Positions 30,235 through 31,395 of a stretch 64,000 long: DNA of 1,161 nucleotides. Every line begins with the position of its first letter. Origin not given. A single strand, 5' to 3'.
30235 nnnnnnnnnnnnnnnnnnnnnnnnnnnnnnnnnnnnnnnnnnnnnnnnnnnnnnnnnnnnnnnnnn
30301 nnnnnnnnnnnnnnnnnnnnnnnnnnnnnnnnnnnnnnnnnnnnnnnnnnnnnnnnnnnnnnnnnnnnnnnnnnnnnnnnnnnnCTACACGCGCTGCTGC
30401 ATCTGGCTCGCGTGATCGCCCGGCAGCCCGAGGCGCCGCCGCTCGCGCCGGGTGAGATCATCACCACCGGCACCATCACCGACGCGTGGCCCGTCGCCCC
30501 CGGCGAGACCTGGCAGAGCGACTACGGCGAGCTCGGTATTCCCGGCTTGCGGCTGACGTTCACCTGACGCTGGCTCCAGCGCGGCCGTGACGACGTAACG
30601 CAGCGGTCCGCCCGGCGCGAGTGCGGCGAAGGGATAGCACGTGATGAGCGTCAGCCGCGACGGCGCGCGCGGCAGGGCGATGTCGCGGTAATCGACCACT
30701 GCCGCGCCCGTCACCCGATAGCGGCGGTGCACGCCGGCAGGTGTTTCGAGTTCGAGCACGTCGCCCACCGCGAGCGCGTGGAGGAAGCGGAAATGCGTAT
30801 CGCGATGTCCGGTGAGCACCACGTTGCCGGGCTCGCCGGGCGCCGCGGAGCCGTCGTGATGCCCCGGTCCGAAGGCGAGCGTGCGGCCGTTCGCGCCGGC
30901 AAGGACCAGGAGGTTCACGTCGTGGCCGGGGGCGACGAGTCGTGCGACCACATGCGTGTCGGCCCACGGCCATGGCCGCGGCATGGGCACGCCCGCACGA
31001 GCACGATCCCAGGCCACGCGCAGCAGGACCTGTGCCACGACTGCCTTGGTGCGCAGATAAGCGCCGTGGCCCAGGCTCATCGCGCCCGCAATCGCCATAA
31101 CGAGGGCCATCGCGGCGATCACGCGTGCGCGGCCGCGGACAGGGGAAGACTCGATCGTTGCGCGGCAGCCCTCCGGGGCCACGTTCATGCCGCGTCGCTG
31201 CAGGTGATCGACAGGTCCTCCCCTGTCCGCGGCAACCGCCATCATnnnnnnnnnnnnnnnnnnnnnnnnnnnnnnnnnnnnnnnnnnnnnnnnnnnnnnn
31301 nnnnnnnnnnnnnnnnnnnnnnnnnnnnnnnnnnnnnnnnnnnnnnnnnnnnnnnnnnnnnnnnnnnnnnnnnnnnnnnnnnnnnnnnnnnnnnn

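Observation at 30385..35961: Gram-negative 'dedicated sortase' cassette: VIT-vWA LPQTA target + sortase, with a divergent OmpR/histidine-kinase pair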

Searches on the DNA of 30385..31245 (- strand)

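Call 36: search_rna_families(source=L011, start=9900, end=10250, threshold=evalue, max_evalue=10, show_alignments=2)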
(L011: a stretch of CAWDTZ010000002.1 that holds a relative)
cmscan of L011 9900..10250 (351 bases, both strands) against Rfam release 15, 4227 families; matches with E-value up to 10: 2.
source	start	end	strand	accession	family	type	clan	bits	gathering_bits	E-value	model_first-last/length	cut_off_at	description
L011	10066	10134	+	RF01336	CRISPR-DR23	Gene; CRISPR;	-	16.2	45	2.1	1-36/36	no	CRISPR RNA direct repeat element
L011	10077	10115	+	RF00559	L21_leader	Cis-reg; leader;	-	15.4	36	2.5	14-68/77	no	Ribosomal protein L21 leader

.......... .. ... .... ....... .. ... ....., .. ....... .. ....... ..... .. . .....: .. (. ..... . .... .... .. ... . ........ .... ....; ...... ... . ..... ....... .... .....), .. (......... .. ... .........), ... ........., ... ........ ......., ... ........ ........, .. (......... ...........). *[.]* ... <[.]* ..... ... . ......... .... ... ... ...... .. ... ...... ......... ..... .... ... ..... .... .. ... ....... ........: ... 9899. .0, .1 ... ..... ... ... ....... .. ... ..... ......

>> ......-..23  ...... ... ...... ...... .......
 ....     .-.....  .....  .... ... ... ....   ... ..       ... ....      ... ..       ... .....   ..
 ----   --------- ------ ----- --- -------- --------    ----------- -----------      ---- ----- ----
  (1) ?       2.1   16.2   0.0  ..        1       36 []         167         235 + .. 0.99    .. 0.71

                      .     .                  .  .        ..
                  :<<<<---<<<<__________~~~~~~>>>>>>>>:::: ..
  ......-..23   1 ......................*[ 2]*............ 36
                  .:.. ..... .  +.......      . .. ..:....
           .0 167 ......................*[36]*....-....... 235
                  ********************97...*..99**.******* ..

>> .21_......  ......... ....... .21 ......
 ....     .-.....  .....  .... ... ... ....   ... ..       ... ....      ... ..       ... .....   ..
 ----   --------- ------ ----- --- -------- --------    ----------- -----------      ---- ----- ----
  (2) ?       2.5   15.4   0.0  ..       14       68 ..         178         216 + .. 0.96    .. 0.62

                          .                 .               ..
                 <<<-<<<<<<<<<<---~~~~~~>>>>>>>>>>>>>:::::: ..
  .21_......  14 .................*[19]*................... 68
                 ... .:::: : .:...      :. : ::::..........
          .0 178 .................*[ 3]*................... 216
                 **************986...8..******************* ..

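Call 40: build_rna_model(alignment_id=A2, structure=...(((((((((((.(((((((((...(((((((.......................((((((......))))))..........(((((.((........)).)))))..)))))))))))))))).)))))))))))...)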
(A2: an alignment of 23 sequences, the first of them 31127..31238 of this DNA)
Model R1 built from alignment A2 (23 sequences, 142 columns); structure: as given.
model positions 130; base pairs 40; branch points 1; effective number of sequences 2.38; information 0.59 bits per position. Calibrated on 0.2 Mb of random sequence (short: E-values are rough).
structure used (alignment columns):
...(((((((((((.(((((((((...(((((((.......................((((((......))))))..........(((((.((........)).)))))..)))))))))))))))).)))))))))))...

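Call 41: search_with_rna_model(model_id=R1, sources=[window, L001, L002, L003, L004, L005, L006, L007, L008, L009, L010, L011, L012, L013, L014, L015, L016, L017, L018, L019, L020, L021, L022, L023, L024, L025, L026, L027, L028, L029, L030, L031, L032, L033, L034, L035, L036, L037, L038, L039, L040, L041, L042, L043, L044, L045, L046, L047, L048, L049, L050, L051, L052, L053, L054, L055, L056, L057, L058, L059, L060, L061, L062, L063, L064, L065, L066, L067, L068, L069, L070, L071, L072, L073, L074, L075, L076, L077, L078, L079, L080], max_evalue=1)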
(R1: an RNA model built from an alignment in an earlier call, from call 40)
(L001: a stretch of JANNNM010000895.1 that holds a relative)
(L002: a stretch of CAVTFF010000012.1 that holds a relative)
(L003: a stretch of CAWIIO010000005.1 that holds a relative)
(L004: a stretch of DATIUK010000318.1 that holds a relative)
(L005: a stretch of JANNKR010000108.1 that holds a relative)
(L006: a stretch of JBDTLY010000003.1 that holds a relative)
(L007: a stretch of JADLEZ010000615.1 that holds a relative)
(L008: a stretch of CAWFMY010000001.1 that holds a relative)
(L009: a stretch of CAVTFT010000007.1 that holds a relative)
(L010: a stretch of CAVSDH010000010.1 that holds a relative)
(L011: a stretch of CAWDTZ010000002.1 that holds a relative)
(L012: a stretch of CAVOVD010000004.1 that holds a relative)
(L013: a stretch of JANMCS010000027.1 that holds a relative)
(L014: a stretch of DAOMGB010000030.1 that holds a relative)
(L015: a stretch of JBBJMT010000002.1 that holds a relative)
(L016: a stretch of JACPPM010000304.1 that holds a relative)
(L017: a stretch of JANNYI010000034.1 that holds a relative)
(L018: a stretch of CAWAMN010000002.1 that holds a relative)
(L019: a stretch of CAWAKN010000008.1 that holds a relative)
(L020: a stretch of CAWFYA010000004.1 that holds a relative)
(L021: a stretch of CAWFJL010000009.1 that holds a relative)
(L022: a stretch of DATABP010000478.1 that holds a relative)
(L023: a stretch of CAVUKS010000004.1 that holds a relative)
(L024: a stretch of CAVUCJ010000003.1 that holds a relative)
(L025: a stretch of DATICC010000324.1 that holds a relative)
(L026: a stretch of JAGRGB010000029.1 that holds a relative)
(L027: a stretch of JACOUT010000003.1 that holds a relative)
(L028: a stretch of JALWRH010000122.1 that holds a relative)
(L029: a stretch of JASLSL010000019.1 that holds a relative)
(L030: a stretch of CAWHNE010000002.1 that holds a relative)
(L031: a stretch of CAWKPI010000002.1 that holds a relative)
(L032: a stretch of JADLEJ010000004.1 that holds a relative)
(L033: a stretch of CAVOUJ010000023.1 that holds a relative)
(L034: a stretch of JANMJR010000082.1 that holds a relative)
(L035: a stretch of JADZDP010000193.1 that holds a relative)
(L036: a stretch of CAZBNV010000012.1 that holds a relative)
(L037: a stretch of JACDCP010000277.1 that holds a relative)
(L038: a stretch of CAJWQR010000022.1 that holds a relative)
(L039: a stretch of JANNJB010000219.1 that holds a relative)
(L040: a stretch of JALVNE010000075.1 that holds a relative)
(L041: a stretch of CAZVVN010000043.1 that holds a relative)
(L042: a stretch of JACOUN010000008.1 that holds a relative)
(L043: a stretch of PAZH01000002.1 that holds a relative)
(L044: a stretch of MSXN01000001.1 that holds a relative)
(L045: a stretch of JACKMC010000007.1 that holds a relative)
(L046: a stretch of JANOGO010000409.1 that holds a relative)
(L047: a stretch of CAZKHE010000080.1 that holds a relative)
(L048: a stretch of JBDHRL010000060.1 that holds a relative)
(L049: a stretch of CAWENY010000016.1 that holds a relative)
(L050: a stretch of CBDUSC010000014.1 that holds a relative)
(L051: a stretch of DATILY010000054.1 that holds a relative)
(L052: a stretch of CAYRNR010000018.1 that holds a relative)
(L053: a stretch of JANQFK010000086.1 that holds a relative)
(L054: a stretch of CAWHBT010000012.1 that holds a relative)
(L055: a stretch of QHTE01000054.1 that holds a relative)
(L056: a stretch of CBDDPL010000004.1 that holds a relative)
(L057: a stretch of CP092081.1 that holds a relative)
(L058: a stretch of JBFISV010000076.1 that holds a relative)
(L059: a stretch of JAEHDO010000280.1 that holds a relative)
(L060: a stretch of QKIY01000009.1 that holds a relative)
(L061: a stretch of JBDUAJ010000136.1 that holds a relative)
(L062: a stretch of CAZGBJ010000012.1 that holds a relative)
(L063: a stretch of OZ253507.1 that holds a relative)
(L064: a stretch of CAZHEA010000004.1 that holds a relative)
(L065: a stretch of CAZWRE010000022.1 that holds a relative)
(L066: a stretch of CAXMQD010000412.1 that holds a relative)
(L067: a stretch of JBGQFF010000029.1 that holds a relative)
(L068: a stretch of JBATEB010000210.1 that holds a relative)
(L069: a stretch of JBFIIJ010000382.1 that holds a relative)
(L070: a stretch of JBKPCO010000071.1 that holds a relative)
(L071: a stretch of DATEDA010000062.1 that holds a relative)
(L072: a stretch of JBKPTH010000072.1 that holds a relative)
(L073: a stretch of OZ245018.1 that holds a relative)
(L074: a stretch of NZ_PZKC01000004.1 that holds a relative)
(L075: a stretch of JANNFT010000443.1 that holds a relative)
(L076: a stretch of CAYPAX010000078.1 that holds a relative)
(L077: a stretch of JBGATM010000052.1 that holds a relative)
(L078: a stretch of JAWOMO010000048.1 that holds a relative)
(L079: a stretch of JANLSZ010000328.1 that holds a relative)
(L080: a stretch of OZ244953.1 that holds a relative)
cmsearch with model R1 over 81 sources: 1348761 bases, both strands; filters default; matches with E-value up to 1: 49.
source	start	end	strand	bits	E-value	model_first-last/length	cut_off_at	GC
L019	10008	10137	+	138.6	5.6e-28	1-130/130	no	0.68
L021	10008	10137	+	134.4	5.1e-27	1-130/130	no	0.7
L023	9999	10128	+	133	1e-26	1-130/130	no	0.69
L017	1045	1174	+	131.9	1.9e-26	1-130/130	no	0.72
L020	10005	10134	+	127.9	1.5e-25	1-130/130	no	0.72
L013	10005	10134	+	126.6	3e-25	1-130/130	no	0.71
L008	10005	10134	+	123.9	1.2e-24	1-130/130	no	0.72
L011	10005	10134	+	122.6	2.3e-24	1-130/130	no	0.68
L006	10005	10134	+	119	1.5e-23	1-130/130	no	0.7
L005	2826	2955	+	118.6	1.8e-23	1-130/130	no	0.68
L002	9999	10128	+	117.9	2.6e-23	1-130/130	no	0.69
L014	2566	2695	+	117.7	2.9e-23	1-130/130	no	0.68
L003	9990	10119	+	116.7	4.9e-23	1-130/130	no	0.71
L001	3850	3979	+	114.2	1.8e-22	1-130/130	no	0.68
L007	4708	4840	+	111.5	7.4e-22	1-130/130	no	0.7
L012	10002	10131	+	102.9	6.4e-20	1-130/130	no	0.75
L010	10005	10143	+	102.1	9.4e-20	1-130/130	no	0.72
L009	9900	10029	+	101.5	1.3e-19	1-130/130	no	0.74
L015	9846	9975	+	98.8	5.4e-19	1-130/130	no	0.68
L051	9834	9963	+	97.7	9.4e-19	1-130/130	no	0.75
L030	10008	10140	+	97.1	1.3e-18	1-130/130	no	0.74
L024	10005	10131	+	84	1.1e-15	1-130/130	no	0.75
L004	4528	4645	+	58.3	7.1e-10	1-130/130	no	0.81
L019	10008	10137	-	50.3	4.5e-08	1-130/130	no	0.68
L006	10005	10134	-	46.5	3.2e-07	1-130/130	no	0.7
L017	1045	1174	-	45.4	5.7e-07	1-130/130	no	0.72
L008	10005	10134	-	44.7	8.1e-07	1-130/130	no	0.72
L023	9999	10128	-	43.6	1.5e-06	1-130/130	no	0.69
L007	4708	4840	-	43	2e-06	1-130/130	no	0.7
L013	10005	10134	-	42.8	2.2e-06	1-130/130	no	0.71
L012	10002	10131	-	41.8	3.8e-06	1-130/130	no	0.75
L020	10005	10134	-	41.7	3.9e-06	1-130/130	no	0.72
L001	3850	3979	-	38.9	1.7e-05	1-130/130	no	0.68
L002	9999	10128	-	38.7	1.9e-05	1-130/130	no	0.69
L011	10005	10134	-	38.6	2e-05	1-130/130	no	0.68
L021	10008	10137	-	38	2.7e-05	1-130/130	no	0.7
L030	10008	10140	-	37.2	4.1e-05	1-130/130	no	0.74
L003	9990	10119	-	36.6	5.4e-05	1-130/130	no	0.71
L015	9846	9975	-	35.8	8.5e-05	1-130/130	no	0.68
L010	10005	10143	-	34.1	0.00021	1-130/130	no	0.72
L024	10005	10134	-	32.8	0.00039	1-130/130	no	0.75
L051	9834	9963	-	31.7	0.00069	1-130/130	no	0.75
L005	2826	2955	-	29.1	0.0027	1-130/130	no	0.68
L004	4528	4645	-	29.1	0.0028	1-130/130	no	0.81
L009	9900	10029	-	26.9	0.0086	1-130/130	no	0.74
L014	2566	2695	-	25.1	0.021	1-130/130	no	0.68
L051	8067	8122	+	17.7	1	1-130/130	no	0.66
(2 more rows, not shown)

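Call 63: search_with_rna_model(model_id=R1, sources=[L082, L083, L084, L085, L086, L087, L088, L089, L090, L091, L092, L093, L094, L095, L096, L097, L098, L099, L100, L101, L102, L103, L104, L105, L106, L107, L108, L109, L110, L111, L112, L113, L114, L115, L116, L117, L118, L119, L120, L121, L122, L123, L124, L125, L126, L127, L128, L129, L130, L131, L132, L133, L134, L135, L136, L137, L138, L139, L140, L141, L142, L143, L144, L145, L146, L147, L148, L149, L150, L151, L152, L153, L154, L155, L156, L157, L158, L159, L160, L161, L081], max_evalue=0.001)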
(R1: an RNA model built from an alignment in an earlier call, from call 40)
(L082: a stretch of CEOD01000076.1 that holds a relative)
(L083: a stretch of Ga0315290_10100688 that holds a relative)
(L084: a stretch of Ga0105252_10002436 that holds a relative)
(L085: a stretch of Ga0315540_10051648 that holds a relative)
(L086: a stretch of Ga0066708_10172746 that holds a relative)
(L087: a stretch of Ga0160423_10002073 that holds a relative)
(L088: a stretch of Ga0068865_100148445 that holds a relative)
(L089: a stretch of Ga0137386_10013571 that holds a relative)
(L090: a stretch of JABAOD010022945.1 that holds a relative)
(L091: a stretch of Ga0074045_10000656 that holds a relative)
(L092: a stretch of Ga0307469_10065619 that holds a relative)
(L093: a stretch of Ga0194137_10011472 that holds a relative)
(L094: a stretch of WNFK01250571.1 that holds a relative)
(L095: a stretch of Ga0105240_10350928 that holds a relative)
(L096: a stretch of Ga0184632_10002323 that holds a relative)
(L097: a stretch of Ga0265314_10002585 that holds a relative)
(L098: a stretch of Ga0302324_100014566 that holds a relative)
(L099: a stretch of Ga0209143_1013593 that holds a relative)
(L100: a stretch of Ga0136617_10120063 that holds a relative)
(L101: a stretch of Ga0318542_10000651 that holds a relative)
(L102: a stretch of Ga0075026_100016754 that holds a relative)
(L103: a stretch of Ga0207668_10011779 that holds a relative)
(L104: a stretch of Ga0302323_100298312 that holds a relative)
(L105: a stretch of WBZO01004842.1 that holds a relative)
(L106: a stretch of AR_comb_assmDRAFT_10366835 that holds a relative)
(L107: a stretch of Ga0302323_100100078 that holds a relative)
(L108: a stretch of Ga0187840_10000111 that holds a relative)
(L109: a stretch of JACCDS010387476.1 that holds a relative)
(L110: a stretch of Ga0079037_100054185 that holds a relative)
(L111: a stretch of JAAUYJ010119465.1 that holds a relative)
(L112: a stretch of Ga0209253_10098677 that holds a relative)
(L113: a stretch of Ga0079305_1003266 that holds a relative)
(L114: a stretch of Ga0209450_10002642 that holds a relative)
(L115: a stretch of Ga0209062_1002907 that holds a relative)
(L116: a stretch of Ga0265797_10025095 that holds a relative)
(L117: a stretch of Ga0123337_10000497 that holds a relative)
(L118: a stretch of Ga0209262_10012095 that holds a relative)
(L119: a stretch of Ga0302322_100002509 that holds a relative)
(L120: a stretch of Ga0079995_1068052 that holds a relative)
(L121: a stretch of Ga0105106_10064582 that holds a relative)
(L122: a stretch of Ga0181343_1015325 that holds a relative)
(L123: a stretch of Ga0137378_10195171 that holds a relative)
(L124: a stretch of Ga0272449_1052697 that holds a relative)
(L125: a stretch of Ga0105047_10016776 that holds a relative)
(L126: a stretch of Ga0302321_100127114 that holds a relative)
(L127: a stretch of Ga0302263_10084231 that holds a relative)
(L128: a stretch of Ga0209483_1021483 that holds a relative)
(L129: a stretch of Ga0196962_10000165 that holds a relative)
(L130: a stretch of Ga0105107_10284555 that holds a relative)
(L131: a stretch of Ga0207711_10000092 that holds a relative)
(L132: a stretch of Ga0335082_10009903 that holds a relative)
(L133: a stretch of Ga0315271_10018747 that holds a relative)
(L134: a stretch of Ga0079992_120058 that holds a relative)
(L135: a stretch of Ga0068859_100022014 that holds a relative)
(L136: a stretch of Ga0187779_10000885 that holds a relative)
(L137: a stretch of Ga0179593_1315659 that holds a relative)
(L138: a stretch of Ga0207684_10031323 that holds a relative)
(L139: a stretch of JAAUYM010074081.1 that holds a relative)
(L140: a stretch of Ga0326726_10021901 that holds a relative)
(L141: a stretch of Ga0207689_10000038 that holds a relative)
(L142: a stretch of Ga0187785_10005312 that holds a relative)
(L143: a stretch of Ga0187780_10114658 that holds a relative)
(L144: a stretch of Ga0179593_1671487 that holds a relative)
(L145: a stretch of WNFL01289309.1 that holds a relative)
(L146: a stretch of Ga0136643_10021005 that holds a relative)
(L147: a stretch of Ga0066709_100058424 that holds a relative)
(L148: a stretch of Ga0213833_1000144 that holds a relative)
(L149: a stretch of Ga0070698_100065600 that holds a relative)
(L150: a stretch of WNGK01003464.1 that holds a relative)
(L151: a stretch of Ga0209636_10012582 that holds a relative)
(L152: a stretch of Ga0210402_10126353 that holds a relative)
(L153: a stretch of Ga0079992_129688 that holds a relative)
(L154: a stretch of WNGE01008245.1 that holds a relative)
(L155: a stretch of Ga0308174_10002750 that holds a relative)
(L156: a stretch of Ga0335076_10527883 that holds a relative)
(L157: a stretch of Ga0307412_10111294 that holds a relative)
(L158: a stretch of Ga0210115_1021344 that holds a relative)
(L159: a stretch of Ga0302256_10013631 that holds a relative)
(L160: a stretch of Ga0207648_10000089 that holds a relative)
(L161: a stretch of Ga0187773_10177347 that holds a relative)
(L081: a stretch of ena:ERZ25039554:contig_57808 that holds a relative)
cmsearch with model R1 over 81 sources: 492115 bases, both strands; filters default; matches with E-value up to 0.001: 85.
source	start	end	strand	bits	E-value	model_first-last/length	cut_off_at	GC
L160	6814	6943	+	136.9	5e-28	1-130/130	no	0.69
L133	2826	2955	+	131.7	7.7e-27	1-130/130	no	0.66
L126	742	871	+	130.6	1.3e-26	1-130/130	no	0.68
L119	4106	4235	+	130.1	1.8e-26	1-130/130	no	0.68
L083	1931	2060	-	130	1.8e-26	1-130/130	no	0.7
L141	4253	4382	+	126.7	1e-25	1-130/130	no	0.71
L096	3835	3964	+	126.6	1e-25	1-130/130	no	0.67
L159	997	1126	-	126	1.5e-25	1-130/130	no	0.7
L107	2329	2458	+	125.3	2.1e-25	1-130/130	no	0.71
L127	300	429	+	125.3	2.1e-25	1-130/130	no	0.71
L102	1063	1192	+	122.9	7.4e-25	1-130/130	no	0.66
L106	160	289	+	122.8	7.6e-25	1-130/130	no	0.68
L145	4421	4550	+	120.9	2e-24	1-130/130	no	0.73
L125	2617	2746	+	120.3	2.7e-24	1-130/130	no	0.69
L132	3928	4057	-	115.1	4.1e-23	1-130/130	no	0.69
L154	4261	4390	-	102.2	3.4e-20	1-130/130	no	0.72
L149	2255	2378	-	99.6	1.3e-19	1-130/130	no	0.66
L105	1236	1365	-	99.1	1.6e-19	1-130/130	no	0.74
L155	6481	6610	-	97.7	3.4e-19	1-130/130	no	0.75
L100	1636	1765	+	94.5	1.8e-18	1-130/130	no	0.68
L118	2444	2573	-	85.3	2.1e-16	1-130/130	no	0.76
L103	4719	4851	-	81.1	1.9e-15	1-130/130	no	0.72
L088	1374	1503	-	78.7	6.7e-15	1-130/130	no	0.74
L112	172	310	+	68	1.7e-12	1-130/130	no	0.73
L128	212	350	+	66.4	3.8e-12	1-130/130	no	0.73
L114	2673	2811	-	64.4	1.1e-11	1-130/130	no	0.73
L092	2050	2161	+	61.6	4.7e-11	1-130/130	no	0.69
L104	1133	1242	-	61.5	5.1e-11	1-130/130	no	0.71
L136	6222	6335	+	60.6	7.8e-11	1-130/130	no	0.73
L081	6902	7019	-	58.7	2.2e-10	1-130/130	no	0.73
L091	2168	2281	-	57.8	3.4e-10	1-130/130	no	0.76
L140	291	406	+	57.6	3.7e-10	1-130/130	no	0.76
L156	958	1063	-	56.2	7.7e-10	7-130/130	5'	0.73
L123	1592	1713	-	56.2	7.8e-10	1-130/130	no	0.71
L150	3937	4052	-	55.9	9.1e-10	1-130/130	no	0.75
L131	8221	8332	-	54.4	2e-09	1-130/130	no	0.76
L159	997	1126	+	54.1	2.3e-09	1-130/130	no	0.7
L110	393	531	+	54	2.5e-09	1-130/130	no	0.75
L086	97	217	-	53.2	3.6e-09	1-130/130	no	0.75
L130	237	375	+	52.2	6.2e-09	1-130/130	no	0.72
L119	4106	4235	-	50.1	1.9e-08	1-130/130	no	0.68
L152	505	621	+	50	1.9e-08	1-130/130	no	0.71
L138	3407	3523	+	49.9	2.1e-08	1-130/130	no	0.74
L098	506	618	+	49.8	2.2e-08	1-130/130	no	0.76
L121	1625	1763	+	49.1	3e-08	1-130/130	no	0.75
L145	4421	4550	-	48.4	4.5e-08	1-130/130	no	0.73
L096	3835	3964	-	48.3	4.8e-08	1-130/130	no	0.67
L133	2826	2955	-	47.5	7.1e-08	1-130/130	no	0.66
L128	212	350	-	47.2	8.3e-08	1-130/130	no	0.73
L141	4253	4382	-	47.2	8.3e-08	1-130/130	no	0.71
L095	1425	1543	-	46.9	9.4e-08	1-130/130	no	0.69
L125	2617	2746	-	46.5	1.2e-07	1-130/130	no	0.69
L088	1374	1503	+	45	2.5e-07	1-130/130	no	0.74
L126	742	871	-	44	4.3e-07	1-130/130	no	0.68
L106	160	289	-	43.3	6.3e-07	1-130/130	no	0.68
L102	1063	1192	-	43.2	6.7e-07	1-130/130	no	0.66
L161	811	926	+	42.7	8.5e-07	1-130/130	no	0.78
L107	2329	2458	-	42.1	1.2e-06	1-130/130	no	0.71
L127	300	429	-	42.1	1.2e-06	1-130/130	no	0.71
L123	1592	1713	+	41.8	1.4e-06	1-130/130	no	0.71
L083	1931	2060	+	41.5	1.6e-06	1-130/130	no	0.7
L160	6814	6943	-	40.6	2.5e-06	1-130/130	no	0.69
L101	1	97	-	39.6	4.3e-06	1-115/130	3'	0.73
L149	2255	2378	+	38.4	8e-06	1-130/130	no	0.66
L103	4719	4851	+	36.7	1.9e-05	1-130/130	no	0.72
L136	6222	6335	-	35.8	3e-05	1-130/130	no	0.73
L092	2050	2161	-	35.4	3.8e-05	1-130/130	no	0.69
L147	3861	3977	-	35.2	4.3e-05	1-130/130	no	0.78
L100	1636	1765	-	35.1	4.3e-05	1-130/130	no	0.68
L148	103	165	-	34.4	6.4e-05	1-130/130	no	0.65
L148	103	165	+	34.3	6.6e-05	1-130/130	no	0.65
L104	1133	1242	+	34.1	7.3e-05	1-130/130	no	0.71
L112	1984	2111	+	33.2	0.00012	1-130/130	no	0.56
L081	6902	7019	+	32.7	0.00015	1-130/130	no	0.73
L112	172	310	-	32.3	0.00019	1-130/130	no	0.73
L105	1236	1365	+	31.9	0.00024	1-130/130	no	0.74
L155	6481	6610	+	31.7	0.00025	1-130/130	no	0.75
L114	2673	2811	+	31.3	0.00031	1-130/130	no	0.73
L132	3928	4057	+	31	0.00037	1-130/130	no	0.69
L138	3407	3523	-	30.9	0.00039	1-130/130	no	0.74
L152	505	621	-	30.7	0.00044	1-130/130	no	0.71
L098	506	618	-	30.6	0.00045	1-130/130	no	0.76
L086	97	217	+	30.5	0.00048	1-130/130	no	0.75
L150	3937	4052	+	30.2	0.00055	1-130/130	no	0.75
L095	1425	1543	+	29.9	0.00064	1-130/130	no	0.69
